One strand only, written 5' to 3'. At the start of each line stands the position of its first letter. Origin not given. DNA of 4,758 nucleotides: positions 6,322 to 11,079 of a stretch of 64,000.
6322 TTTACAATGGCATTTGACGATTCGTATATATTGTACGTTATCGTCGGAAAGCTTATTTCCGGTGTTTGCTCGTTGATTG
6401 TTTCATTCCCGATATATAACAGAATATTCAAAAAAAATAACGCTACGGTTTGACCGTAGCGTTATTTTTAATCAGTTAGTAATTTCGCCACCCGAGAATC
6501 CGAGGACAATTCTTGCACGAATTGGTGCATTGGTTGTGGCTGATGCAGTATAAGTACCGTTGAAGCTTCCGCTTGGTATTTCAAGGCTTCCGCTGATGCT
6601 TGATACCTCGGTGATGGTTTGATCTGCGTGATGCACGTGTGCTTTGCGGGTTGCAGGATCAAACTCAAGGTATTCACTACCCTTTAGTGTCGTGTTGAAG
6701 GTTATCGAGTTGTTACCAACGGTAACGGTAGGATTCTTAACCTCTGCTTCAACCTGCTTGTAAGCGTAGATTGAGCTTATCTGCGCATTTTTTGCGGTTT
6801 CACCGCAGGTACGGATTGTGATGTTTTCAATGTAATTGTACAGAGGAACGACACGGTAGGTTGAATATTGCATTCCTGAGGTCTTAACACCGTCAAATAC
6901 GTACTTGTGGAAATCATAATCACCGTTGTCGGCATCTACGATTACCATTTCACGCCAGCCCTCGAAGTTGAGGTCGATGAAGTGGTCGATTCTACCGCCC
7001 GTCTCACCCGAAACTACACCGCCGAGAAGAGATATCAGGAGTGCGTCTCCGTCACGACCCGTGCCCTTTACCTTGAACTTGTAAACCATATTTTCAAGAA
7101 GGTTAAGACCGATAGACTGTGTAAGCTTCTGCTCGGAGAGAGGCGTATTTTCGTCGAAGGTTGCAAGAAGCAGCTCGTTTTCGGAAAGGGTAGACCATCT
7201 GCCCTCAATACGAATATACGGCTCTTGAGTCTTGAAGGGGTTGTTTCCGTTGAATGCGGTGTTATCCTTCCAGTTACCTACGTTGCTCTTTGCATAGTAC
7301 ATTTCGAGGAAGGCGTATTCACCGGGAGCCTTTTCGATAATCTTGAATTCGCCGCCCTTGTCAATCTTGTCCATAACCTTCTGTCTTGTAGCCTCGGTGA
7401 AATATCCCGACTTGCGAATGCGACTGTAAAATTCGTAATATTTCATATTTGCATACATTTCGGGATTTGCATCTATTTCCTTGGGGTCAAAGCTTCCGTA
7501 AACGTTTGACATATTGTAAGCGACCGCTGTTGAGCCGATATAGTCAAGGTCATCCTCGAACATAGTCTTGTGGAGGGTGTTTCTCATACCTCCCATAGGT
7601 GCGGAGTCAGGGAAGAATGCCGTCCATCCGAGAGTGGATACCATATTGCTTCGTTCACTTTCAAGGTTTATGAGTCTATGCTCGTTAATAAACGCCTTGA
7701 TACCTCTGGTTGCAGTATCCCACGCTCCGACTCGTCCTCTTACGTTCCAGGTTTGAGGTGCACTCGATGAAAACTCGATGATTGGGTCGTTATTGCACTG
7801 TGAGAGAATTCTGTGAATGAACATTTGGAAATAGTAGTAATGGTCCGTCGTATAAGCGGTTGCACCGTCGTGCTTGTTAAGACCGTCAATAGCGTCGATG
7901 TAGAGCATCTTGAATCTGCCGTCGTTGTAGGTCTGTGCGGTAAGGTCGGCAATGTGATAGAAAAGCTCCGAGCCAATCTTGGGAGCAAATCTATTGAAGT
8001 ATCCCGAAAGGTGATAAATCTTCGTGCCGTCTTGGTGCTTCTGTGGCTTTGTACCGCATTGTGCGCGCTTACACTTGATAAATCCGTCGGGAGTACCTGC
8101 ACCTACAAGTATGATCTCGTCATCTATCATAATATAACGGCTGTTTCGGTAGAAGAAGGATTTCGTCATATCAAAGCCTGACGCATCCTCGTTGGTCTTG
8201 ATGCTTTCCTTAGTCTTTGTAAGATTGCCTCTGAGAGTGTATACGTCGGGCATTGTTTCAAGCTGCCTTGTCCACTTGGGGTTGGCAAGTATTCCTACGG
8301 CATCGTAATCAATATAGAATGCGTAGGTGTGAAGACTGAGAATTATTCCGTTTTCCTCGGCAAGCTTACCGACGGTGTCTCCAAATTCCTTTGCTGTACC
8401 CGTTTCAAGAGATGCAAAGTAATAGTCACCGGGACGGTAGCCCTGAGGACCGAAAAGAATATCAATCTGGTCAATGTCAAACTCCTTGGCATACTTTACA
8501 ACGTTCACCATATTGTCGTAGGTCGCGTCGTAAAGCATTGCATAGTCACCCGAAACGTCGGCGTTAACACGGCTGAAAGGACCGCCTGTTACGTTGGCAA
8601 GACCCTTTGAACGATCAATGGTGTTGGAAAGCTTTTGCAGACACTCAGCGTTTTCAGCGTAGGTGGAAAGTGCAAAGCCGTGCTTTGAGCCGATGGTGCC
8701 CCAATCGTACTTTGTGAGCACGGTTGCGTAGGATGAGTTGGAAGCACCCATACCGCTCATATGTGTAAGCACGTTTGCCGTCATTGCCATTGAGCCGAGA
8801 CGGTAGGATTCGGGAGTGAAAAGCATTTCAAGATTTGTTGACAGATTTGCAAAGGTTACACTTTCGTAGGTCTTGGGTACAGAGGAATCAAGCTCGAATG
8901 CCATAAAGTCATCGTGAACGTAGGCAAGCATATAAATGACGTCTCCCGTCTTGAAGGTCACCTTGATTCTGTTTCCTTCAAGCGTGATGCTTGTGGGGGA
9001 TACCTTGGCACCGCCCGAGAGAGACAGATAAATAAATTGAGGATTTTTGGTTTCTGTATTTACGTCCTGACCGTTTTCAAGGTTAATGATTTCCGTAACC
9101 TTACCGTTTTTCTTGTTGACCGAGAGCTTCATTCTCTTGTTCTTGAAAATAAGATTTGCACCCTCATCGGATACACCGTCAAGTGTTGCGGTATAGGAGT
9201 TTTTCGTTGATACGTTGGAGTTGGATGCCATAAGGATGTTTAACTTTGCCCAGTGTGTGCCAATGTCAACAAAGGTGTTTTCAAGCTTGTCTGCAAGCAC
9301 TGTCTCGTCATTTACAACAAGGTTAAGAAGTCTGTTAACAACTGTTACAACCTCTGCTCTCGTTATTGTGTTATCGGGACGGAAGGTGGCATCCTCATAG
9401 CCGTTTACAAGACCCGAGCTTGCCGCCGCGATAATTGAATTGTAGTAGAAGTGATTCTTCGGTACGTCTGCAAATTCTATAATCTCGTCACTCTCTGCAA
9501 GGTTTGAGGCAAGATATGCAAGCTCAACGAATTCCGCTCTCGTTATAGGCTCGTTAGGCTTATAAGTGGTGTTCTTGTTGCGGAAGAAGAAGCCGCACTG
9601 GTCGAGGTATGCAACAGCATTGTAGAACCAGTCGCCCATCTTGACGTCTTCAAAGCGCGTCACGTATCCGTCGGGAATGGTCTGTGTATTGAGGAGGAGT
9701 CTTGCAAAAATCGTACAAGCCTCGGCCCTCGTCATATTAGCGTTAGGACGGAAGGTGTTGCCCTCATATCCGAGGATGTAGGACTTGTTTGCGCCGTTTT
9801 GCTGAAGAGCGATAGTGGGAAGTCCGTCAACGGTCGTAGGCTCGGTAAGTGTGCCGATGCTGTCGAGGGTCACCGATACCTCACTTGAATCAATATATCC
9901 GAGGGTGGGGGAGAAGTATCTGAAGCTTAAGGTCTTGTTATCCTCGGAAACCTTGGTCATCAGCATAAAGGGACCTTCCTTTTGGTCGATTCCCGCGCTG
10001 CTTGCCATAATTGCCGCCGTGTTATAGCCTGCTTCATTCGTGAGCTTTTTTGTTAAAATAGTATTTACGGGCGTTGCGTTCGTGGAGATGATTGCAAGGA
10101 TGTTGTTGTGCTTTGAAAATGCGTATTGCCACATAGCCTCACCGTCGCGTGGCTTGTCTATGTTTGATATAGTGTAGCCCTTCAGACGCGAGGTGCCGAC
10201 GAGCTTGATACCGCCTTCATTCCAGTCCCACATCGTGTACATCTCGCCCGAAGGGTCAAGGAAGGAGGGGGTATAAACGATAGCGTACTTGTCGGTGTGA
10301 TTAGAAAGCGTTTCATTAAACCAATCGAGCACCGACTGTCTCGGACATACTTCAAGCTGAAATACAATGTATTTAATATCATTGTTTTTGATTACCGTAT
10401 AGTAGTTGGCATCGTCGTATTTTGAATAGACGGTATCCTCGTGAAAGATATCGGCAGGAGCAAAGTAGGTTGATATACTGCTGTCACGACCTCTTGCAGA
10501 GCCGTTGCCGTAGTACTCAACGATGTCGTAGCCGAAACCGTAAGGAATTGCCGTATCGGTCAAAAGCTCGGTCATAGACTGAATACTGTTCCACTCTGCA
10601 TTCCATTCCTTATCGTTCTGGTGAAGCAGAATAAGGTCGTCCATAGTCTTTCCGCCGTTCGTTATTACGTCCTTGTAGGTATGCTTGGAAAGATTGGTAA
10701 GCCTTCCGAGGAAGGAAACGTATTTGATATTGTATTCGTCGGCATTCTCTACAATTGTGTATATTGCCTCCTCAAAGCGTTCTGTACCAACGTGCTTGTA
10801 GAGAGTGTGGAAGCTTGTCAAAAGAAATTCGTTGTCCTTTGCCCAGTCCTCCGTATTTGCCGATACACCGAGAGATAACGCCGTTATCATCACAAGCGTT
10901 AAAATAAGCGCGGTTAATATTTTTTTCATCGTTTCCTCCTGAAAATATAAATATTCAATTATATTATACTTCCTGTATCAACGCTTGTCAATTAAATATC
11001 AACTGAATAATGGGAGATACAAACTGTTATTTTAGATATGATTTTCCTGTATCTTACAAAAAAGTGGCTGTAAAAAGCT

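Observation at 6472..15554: Two tandem ~1480-aa secreted paralogs with an SLH triplet in the middle of the protein and two unrecognised flanking regions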

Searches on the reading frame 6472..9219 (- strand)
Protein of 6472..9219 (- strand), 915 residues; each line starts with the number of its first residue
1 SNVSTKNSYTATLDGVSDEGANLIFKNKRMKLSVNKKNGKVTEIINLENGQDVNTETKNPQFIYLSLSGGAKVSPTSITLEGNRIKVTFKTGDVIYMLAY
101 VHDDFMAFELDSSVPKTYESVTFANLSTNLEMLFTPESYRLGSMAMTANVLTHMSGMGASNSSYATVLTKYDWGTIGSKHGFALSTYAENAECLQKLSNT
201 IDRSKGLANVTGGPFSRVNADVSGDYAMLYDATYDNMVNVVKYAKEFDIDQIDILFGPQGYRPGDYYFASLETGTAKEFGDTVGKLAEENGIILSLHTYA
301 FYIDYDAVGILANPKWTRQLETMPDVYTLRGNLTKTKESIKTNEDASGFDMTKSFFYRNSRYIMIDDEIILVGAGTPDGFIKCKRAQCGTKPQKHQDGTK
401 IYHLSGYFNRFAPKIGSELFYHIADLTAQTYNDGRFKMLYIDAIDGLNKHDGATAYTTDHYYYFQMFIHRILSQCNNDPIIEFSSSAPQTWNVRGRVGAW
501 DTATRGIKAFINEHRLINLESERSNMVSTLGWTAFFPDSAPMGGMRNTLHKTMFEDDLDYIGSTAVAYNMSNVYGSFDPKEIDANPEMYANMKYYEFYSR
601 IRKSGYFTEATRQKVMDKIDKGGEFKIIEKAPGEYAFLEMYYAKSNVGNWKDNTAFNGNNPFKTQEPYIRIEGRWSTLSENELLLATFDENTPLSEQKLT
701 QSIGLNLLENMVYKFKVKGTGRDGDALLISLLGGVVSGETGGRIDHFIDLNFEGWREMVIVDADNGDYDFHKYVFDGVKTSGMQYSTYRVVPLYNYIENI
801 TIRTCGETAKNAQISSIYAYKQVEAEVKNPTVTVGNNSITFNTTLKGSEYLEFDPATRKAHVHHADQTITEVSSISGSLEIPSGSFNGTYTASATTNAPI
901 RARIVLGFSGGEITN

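Call 8: search_solved_structures(query=window:6472-9219:-, max_evalue=10)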
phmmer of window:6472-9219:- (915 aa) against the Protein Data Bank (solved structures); distinct sequences matched with E-value up to 10: 1.
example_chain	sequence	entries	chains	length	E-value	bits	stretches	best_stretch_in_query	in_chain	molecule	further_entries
3s5q_A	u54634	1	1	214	0.61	11.1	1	746-808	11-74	Putative glycosylhydrolase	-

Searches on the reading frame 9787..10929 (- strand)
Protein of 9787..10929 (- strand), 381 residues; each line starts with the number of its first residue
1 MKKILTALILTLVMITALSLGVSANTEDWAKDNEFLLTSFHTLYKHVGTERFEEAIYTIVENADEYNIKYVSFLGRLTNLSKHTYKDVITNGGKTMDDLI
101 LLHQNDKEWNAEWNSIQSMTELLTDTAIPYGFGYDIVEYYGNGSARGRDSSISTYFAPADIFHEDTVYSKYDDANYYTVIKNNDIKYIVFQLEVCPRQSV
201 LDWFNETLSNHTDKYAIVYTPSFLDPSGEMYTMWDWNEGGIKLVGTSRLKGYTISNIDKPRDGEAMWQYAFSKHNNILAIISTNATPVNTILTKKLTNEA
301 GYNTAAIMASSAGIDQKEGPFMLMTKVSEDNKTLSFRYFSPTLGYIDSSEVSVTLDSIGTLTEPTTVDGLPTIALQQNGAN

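Call 9: search_solved_structures(query=window:9787-10929:-, max_evalue=10)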
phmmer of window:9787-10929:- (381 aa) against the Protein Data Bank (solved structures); distinct sequences matched with E-value up to 10: 1.
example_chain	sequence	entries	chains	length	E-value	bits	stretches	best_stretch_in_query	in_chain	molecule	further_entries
9knp_A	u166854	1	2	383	0.47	13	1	175-202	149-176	375aa long hypothetical alchol dehydrogenase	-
